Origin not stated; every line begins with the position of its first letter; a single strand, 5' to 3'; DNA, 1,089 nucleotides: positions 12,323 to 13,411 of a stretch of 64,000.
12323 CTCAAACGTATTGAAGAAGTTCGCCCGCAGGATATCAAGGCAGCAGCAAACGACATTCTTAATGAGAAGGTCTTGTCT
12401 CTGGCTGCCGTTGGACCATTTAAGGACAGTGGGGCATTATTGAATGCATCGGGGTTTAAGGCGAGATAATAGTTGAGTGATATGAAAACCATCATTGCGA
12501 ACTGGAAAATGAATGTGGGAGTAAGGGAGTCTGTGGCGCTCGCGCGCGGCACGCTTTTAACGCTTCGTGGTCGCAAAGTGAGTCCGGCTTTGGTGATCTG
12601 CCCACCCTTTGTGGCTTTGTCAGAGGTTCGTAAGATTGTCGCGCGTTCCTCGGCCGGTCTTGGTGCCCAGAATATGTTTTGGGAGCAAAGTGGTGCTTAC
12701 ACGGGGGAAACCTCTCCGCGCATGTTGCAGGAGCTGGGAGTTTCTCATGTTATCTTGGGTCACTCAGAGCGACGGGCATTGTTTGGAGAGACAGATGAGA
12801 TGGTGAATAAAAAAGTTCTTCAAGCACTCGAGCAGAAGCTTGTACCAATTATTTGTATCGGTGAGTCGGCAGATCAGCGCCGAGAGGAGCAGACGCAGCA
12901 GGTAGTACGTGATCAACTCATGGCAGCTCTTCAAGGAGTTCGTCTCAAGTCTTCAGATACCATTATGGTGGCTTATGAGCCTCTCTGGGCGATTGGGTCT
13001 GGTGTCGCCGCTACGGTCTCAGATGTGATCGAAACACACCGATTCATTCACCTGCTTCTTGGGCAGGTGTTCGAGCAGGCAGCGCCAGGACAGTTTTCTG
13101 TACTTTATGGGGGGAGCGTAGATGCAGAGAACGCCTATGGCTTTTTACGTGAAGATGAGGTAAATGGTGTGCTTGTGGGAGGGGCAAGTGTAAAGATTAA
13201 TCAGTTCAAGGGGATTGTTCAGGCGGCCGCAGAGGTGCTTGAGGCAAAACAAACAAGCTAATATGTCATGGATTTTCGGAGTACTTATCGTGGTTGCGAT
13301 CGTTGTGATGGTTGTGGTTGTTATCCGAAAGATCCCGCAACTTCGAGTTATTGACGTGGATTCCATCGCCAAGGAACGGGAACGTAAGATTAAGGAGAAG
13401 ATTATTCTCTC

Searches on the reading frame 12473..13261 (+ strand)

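Call 77: search_protein_families(library=pfam, proteins=[window:12473-13261:+], max_evalue=0.00001)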
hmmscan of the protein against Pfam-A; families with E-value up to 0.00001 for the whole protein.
window:12473-13261:+ (262 aa): 1 family
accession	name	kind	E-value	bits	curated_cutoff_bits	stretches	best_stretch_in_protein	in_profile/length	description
PF00121.24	TIM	-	3.4e-80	269.5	20.1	1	6-251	2-244/245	Triosephosphate isomerase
